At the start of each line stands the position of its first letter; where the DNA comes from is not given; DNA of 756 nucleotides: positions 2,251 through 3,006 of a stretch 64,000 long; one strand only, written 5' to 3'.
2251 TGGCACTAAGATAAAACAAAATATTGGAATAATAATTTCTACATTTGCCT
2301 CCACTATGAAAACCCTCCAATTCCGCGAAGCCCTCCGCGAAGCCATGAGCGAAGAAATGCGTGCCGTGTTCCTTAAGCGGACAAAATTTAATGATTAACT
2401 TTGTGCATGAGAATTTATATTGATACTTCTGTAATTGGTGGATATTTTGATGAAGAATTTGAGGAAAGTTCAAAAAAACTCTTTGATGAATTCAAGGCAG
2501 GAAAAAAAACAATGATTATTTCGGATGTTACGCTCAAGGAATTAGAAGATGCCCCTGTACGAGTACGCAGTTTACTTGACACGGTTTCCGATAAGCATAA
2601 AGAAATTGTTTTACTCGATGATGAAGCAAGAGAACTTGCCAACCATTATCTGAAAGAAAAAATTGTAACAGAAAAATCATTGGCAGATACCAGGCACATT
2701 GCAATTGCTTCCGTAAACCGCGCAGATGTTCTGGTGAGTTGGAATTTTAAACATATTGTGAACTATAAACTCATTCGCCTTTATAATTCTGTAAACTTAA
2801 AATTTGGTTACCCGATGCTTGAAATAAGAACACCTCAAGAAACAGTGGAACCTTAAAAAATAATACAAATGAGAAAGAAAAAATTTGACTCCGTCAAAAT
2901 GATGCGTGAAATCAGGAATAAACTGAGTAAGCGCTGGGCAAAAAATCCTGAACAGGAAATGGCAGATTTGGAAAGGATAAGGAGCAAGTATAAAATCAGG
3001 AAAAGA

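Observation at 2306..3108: PIN-domain cassette inserted into the 5' end of pdhB, flanked by a 52 bp perfect direct duplication of the gene start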

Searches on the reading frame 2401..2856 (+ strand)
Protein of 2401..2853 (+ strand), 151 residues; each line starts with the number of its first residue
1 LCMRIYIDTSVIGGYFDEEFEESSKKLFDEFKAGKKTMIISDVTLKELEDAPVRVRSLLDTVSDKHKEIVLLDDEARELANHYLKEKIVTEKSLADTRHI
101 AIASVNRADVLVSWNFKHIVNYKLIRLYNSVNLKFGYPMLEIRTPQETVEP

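Call 5: search_protein_families(library=pfam, proteins=[window:2407-2856:+], max_evalue=1)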
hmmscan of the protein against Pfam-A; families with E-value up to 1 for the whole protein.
window:2407-2856:+ (149 aa): 3 families
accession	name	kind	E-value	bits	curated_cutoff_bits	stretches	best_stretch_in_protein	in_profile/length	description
PF01850.27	PIN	-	0.00016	22.7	23.6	1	3-109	1-108/120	PIN domain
PF16289.11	PIN_12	-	0.00027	21.8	32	1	3-66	1-65/172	PIN domain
PF13470.12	PIN_3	-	0.00098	20.4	27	1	2-115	1-115/115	PIN domain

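Call 6: search_protein_families(library=ncbifam, proteins=[window:2407-2856:+], max_evalue=1)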
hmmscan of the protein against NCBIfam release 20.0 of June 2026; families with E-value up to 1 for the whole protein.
window:2407-2856:+ (149 aa): 0 families

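Call 8: find_encoding_contigs(protein=window:2407-2856:+, flank=5000, max_places=10)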
Protein window:2407-2856:+ (149 aa): no gene with exactly this product is on record in the collection.

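Call 10: find_encoding_contigs(protein=window:2401-2853:+, flank=5000, max_places=10)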
Protein seq(151 aa) (151 aa): no gene with exactly this product is on record in the collection.

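Call 12: find_homologous_proteins(query=window:2407-2856:+, max_evalue=0.001)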
Query window:2407-2856:+ (149 aa): 7670 proteins with E <= 0.001 among 7707 candidates; the best 120 are listed.
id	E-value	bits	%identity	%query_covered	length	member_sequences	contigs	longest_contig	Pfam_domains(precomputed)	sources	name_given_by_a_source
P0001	4.9e-90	317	100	100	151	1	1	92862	-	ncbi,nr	ncbi:MAG: PIN domain-containing protein [Bacteroidetes bacterium]|nr:PIN domain-containing protein [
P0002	2.4e-73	263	83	99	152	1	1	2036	-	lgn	-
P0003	1.1e-72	261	81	100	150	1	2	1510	-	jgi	jgi:predicted nucleic acid-binding protein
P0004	8.2e-72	258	80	100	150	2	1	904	-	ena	-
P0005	1.4e-71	257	81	100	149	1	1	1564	-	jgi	jgi:hypothetical protein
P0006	2.3e-71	256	78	100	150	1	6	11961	-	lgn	-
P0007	8.6e-71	254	78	99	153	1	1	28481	-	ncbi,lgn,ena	-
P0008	9.1e-71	254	79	100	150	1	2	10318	-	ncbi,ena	-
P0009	1.4e-70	254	78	100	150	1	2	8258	-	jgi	jgi:hypothetical protein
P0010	1.7e-70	254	78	100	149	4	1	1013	-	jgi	-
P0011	2.7e-70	253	79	100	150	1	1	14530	-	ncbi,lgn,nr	ncbi:MAG: PIN domain-containing protein [Bacteroidia bacterium]|nr:PIN domain-containing protein [Ba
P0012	1.1e-69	251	79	99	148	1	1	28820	-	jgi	-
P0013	1.2e-69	251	79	100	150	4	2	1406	-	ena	-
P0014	1.2e-69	251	78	100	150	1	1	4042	-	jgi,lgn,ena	-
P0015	1.3e-69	251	78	100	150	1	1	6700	-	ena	-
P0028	7.1e-65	235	72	100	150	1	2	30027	-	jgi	-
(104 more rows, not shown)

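Call 14: find_encoding_contigs(protein=P0007, flank=4000, max_places=4)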
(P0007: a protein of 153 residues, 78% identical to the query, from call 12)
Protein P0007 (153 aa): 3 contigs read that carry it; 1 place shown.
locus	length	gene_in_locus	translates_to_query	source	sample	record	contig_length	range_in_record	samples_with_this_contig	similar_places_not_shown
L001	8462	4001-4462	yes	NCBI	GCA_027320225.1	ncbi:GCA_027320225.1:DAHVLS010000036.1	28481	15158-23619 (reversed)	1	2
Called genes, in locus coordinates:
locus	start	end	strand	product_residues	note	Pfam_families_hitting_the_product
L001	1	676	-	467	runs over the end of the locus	PF11398:DUF2813 (weak), PF13175:AAA_15, PF13304:AAA_21 (faint)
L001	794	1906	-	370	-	PF12760:Zn_ribbon_IS1595 (weak), PF12762:DDE_Tnp_IS1595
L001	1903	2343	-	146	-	-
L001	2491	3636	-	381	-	PF13102:Phage_int_SAM_5 (weak), PF00589:Phage_integrase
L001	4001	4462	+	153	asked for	-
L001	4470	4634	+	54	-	-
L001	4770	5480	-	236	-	PF05175:MTS, PF06325:PrmA (weak), PF13649:Methyltransf_25 (weak)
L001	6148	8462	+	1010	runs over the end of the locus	PF17678:Glyco_hydro_92N, PF07971:Glyco_hydro_92, PF13290:CHB_HEX_C_1, PF13287:Fn3_assoc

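Call 15: find_encoding_contigs(protein=P0012, flank=4000, max_places=4)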
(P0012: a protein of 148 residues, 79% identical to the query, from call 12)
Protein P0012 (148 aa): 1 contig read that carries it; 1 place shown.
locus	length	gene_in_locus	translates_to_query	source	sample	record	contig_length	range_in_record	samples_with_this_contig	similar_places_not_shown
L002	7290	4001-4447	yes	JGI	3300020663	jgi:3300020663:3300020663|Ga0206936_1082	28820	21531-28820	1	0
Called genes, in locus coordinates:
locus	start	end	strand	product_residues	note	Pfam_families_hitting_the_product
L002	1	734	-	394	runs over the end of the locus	PF18962:Por_Secre_tail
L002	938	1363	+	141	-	-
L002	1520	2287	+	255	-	-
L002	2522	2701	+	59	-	-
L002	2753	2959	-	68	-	-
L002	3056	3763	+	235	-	-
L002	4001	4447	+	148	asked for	-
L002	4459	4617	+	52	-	-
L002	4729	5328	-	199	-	PF02622:DUF179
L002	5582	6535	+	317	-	PF02219:MTHFR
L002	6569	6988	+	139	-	PF02130:YbeY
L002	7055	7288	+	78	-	?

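Call 16: find_encoding_contigs(protein=P0028, flank=4000, max_places=4)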
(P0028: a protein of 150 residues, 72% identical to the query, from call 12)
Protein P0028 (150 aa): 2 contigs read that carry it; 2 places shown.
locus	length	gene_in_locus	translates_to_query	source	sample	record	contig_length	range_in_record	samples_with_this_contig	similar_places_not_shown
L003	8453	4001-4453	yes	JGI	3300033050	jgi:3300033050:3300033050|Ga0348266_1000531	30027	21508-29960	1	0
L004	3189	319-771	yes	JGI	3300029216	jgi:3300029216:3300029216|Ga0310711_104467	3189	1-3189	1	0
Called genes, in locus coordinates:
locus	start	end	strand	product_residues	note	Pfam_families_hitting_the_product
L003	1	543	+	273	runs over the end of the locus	PF00795:CN_hydrolase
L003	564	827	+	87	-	PF13711:DUF4160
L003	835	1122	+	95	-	PF10387:DUF2442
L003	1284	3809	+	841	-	PF06739:SBBP (faint), PF18962:Por_Secre_tail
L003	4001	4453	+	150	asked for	-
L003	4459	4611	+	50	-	-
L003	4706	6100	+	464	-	PF14691:Fer4_20, PF01262:AlaDh_PNT_C (faint), PF00070:Pyr_redox (faint), PF01134:GIDA (faint), PF03486:HI0933_like (weak), PF07992:Pyr_redox_2, PF13450:NAD_binding_8 (weak), PF13738:Pyr_redox_3, +2 more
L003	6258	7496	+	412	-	PF01180:DHO_dh, PF01207:Dus, PF12837:Fer4_6 (faint), PF00037:Fer4 (faint), PF12797:Fer4_2 (faint), PF12838:Fer4_7, PF13237:Fer4_10 (faint), PF14697:Fer4_21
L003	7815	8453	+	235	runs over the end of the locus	?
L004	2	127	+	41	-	?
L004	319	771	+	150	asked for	-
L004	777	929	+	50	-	-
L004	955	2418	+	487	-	PF14691:Fer4_20, PF01262:AlaDh_PNT_C (faint), PF00070:Pyr_redox (faint), PF01134:GIDA (faint), PF03486:HI0933_like (weak), PF07992:Pyr_redox_2, PF13450:NAD_binding_8 (weak), PF13738:Pyr_redox_3, +2 more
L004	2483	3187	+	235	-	?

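Call 23: find_related_loci(query=A1, collection=genome_contigs, flank=3000)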
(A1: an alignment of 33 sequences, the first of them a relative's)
Query A1 (151 aa) in genome_contigs; peptide patterns used: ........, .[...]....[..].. (x = any residue, [..] = any of these).
600 stretches matched a pattern (row limit reached: there are more); 589 encode a relative of the query (tblastn E <= 1e-3); the best 80 are kept; 80 distinct loci.
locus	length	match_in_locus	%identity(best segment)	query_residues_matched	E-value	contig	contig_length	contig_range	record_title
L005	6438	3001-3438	62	4-149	1e-60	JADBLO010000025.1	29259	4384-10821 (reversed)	MAG: Thermoplasmata archaeon isolate Bin3_14.8m NODE_85_length_29259_cov_12.836392, whole genome shotgun sequence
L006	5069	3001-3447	61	1-149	1e-59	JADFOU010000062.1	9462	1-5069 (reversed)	MAG: candidate division TA06 bacterium isolate B6T1B8 B6T1B8_NODE14886, whole genome shotgun sequence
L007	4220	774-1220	58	1-149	2e-58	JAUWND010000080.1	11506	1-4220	MAG: Methanophagales archaeon isolate CSMAG_2415 CSMAG_2415_k141_404624_length_11506_cov_9.0000, whole genome shotgun se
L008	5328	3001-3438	60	4-149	2e-55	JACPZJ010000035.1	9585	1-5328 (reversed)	MAG: Nitrospirae bacterium isolate NC_groundwater_886_Pr1_S2p5_43_12 Montesol18_S2p5_coassembly_scaffold_157579, whole g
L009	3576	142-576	61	3-147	2e-54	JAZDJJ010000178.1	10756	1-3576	MAG: Bacteroidota bacterium isolate MEGAHIT-group-0.474 k141_14651053, whole genome shotgun sequence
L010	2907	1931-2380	55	1-150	2e-54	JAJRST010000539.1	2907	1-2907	MAG: bacterium isolate Dive96_bin1.135 k141_3315124, whole genome shotgun sequence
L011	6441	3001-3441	59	3-149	1e-53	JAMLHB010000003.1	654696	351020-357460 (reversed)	MAG: Flavobacteriales bacterium isolate ACE_NR_BACT18 ACE_NR_BACT18_3, whole genome shotgun sequence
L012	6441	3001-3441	59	1-147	2e-53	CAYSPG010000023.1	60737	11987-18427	MAG TPA_asm: uncultured Flavobacteriaceae bacterium isolate SRP173033_co1_339 genome assembly, contig: NODE_627_length_6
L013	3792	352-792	56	4-150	9e-54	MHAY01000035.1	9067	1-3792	MAG: Ignavibacteria bacterium RIFOXYC2_FULL_35_21 rifoxyc2_full_scaffold_2186, whole genome shotgun sequence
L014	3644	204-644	58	1-147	2e-53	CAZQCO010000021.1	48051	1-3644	MAG TPA_asm: uncultured Bacteroidales bacterium isolate binchicken_co81_449 genome assembly, contig: NODE_766_length_480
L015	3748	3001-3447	57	1-149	6e-53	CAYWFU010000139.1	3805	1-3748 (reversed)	MAG TPA_asm: uncultured bacterium isolate binchicken_co232_183 genome assembly, contig: NODE_43175_length_3805_cov_7.637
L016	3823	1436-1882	58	1-149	4e-53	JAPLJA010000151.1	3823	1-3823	MAG: Proteobacteria bacterium isolate LacPavin_0920_SED5_MAG_48_26 LacPavin_0920_SED5_scaffold_2325207, whole genome sho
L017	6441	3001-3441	57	3-149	8e-53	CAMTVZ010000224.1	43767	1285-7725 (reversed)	MAG: uncultured Ignavibacteriae bacterium isolate G04_MAG_00013 genome assembly, contig: G04_MAG_00013_000000000225, who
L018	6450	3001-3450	53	1-150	1e-52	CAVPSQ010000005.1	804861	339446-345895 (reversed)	MAG: uncultured proteobacterium isolate MFD00032.bin.1.267 genome assembly, contig: contig_32261, whole genome shotgun s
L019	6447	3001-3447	56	1-149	6e-52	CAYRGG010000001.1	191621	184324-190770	MAG TPA_asm: uncultured Candidatus Competibacteraceae bacterium isolate SRP063590_co1_114 genome assembly, contig: NODE_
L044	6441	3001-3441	52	3-149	3e-48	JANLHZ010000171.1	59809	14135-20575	MAG: Planctomycetota bacterium isolate S40-2 k99_297471, whole genome shotgun sequence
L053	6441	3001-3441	51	1-147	2e-47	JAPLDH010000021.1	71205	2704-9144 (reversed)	MAG: Bacteroidetes bacterium isolate LacPavin_0419_WC90_MAG_42_101 LacPavin_0419_WC90_scaffold_1109129, whole genome sho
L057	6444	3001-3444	49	2-147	5e-47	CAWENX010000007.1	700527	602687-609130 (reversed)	MAG: uncultured Bacteroidia bacterium isolate MFD02416.bin.2.251 genome assembly, contig: contig_25565, whole genome sho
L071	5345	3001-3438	53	4-149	6e-46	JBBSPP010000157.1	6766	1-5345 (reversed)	MAG: Chitinophagales bacterium isolate LS6_sbin.59 LS6_sbin.59_K_511042_L_6766_cov_9.0000, whole genome shotgun sequence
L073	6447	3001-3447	52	1-149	4e-46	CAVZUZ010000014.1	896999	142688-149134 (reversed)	MAG: Thermoanaerobaculaceae bacterium isolate MFD06742.bin.2.42 genome assembly, contig: contig_33958, whole genome shot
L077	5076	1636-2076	50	3-149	7e-46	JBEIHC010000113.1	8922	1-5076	MAG: Bacteroidia bacterium isolate Sample-102-S76-bin-180 Sample_102_S76-bin_180-k141_2398130, whole genome shotgun sequ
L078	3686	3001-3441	48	1-147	8e-46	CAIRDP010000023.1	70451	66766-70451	MAG: uncultured Bacteroidales bacterium isolate AM5_bin-0527 genome assembly, contig: bin-0527:23/67, whole genome shotg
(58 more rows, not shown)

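Call 35: find_related_loci(query=window:2407-2856:+, collection=metagenome_contigs, flank=3000)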
Query window:2407-2856:+ (149 aa) in metagenome_contigs; peptide patterns used: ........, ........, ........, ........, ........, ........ (x = any residue, [..] = any of these).
600 stretches matched a pattern (row limit reached: there are more); 576 encode a relative of the query (tblastn E <= 1e-3); the best 80 are kept; 80 distinct loci.
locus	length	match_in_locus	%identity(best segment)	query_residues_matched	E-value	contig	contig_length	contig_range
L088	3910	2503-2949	78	1-149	3e-76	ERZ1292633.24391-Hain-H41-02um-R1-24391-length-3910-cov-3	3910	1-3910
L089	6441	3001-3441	64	2-148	2e-61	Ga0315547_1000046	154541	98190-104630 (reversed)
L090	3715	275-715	63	1-147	6e-61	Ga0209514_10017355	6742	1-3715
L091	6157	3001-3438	61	2-147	9e-60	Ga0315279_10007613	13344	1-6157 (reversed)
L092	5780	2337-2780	61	1-148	2e-59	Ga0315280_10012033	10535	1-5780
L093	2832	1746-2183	60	2-147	1e-58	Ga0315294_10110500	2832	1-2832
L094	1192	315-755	59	1-147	2e-59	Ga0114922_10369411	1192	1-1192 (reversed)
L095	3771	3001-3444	57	1-148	7e-56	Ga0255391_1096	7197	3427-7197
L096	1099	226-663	60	2-147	2e-59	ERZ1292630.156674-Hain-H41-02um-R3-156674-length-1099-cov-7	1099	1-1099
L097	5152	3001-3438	60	2-147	8e-56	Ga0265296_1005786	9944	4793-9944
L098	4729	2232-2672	58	1-147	2e-54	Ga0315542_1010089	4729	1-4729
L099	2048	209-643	59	1-145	4e-55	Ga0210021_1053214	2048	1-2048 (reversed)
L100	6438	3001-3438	54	2-147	3e-53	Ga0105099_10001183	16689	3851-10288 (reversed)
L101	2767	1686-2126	58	1-147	4e-53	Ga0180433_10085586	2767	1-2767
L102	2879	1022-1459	54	2-147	4e-52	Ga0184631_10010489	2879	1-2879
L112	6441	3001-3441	56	1-147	9e-51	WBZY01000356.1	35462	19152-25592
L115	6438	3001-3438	55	2-147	2e-49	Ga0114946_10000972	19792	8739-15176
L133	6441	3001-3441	53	2-148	2e-48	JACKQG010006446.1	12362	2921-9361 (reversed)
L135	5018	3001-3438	51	2-147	7e-48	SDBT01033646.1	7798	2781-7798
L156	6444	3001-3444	52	1-148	3e-47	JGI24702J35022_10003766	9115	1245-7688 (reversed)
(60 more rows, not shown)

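Call 58: search_protein_families(library=padloc, proteins=[window:2407-2856:+], max_evalue=1)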
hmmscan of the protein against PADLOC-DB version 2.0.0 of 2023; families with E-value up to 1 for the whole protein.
window:2407-2856:+ (149 aa): 0 families

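Call 59: search_solved_structures(query=A1, max_evalue=1, show_alignments=1)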
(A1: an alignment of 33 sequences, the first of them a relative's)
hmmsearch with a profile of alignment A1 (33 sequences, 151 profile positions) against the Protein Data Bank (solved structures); distinct sequences matched with E-value up to 1: 0.

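Call 62: predict_structure(alignment_id=A1)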
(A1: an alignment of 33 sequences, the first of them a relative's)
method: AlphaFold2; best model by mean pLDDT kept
length: 151 residues; sequences in the alignment: 33
mean_pLDDT: 91.2   pTM: 0.87
mean pLDDT of the five models: 91.2, 91.0, 90.8, 90.6, 90.6
residues with pLDDT >= 90: 122; 70-90: 21; 50-70: 8; < 50: 0
segments of 3 or more residues with pLDDT < 50: none
pLDDT, mean of each block of 10 residues (from residue 1): 91 93 96 97 94 93 96 96 90 84 96 73 87 95 90 60
secondary structure, 60 per line:
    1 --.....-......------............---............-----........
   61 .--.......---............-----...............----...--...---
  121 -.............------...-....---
elements in order: E3-7 H9-14 H21-32 E36-41 H42-47 H53-61 E67-70 H74-85 H91-105 E110-112 H122-134 E141-143 H145-148

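Call 64: search_protein_families(library=ncbifam, proteins=[L053:49-618:+, L053:1035-2132:+, L053:2312-2770:+, L053:3732-4322:+, L001:2491-3636:-], max_evalue=0.001)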
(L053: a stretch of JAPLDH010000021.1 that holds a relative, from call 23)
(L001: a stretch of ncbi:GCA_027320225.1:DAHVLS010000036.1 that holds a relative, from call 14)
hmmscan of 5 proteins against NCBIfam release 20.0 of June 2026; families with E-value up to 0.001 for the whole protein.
L053:49-618:+ (189 aa): 12 families
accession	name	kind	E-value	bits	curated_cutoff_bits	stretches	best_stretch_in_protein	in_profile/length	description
NF040815.2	recomb_XerA_Arch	equivalog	1.1e-54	185.8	220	1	2-174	85-257/263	site-specific tyrosine recombinase/integron integrase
TIGR02249.1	integrase_gron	subfamily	1.7e-49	168.9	265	2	109-186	238-315/315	integron integrase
TIGR02224.1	recomb_XerC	equivalog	4.8e-48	164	335.15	1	2-178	95-284/295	tyrosine recombinase XerC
TIGR02225.1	recomb_XerD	equivalog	1.4e-46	159.1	329.6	1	2-178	92-281/290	site-specific tyrosine recombinase XerD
NF001399.0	PRK00283.1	subfamily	1.6e-44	152.4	279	1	2-178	102-290/300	tyrosine recombinase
NF002331.0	PRK01287.1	subfamily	1.4e-39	136.1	371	1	2-179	129-320/365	site-specific tyrosine recombinase XerC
NF011946.0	PRK15417.1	equivalog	1.3e-31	110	435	2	111-186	255-330/337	integron integrase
NF003462.0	PRK05084.1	equivalog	3.6e-22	78.6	267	1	29-175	195-348/360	tyrosine recombinase XerS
NF007370.0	PRK09870.1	subfamily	2e-16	60.2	221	1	28-177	31-185/200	tyrosine-type DNA invertase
NF007371.0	PRK09871.1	subfamily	2.5e-15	56.6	222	1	29-176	26-179/198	tyrosine-type DNA invertase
NF040693.1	recomb_GmtY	equivalog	2.4e-13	50.2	340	1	98-175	352-436/441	gamma-mobile-trio recombinase GmtY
NF002685.0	PRK02436.1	equivalog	8.4e-08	32.3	178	1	23-169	106-244/245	site-specific tyrosine recombinase XerD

L053:1035-2132:+ (365 aa): 3 families
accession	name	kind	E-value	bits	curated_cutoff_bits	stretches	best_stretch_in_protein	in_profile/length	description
NF046030.1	ProtAdlyltaseSoFic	equivalog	1e-17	64.2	550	1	179-354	168-341/361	protein adenylyltransferase Fic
TIGR02613.1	mob_myst_B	hypoth_equivalog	4.2e-08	33.3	124.4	1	194-262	113-180/186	mobile mystery protein B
NF041381.1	XopAC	subfamily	3.6e-07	29.2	450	1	113-224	302-413/451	XopAC/AvrAC family type III secretion system effector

L053:2312-2770:+ (152 aa): 1 family
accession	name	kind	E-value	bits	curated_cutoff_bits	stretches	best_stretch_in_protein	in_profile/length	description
TIGR00104.1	tRNA_TsaA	equivalog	1.6e-26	93.2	93.25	1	1-132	2-136/143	tRNA (N6-threonylcarbamoyladenosine(37)-N6)-methyltransferase TrmO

L053:3732-4322:+ (196 aa): 0 families

L001:2491-3636:- (381 aa): 11 families
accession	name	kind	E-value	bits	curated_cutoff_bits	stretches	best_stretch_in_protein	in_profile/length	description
NF040815.2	recomb_XerA_Arch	equivalog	1.2e-25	90.6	220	1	138-357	45-258/263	site-specific tyrosine recombinase/integron integrase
TIGR02224.1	recomb_XerC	equivalog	3.6e-21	75.8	335.15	1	173-358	81-282/295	tyrosine recombinase XerC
TIGR02225.1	recomb_XerD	equivalog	1e-19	71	329.6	1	176-358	80-279/290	site-specific tyrosine recombinase XerD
TIGR02249.1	integrase_gron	subfamily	4.2e-18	65.8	265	1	294-353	241-300/315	integron integrase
NF001399.0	PRK00283.1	subfamily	7.6e-15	54.9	279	1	174-357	88-287/300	tyrosine recombinase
NF011946.0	PRK15417.1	equivalog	2.7e-11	43.3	435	1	294-353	256-315/337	integron integrase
NF003462.0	PRK05084.1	equivalog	1.2e-07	30.8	267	1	295-365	288-356/360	tyrosine recombinase XerS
NF002331.0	PRK01287.1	subfamily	4.8e-06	25.8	371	1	295-352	253-311/365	site-specific tyrosine recombinase XerC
NF041502.1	integrase_1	equivalog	1.8e-05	23.7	350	1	287-356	294-363/484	site-specific integrase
NF007370.0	PRK09870.1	subfamily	7e-05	22.5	221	1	303-358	129-184/200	tyrosine-type DNA invertase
NF007371.0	PRK09871.1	subfamily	0.00017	21.2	222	1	304-361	125-181/198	tyrosine-type DNA invertase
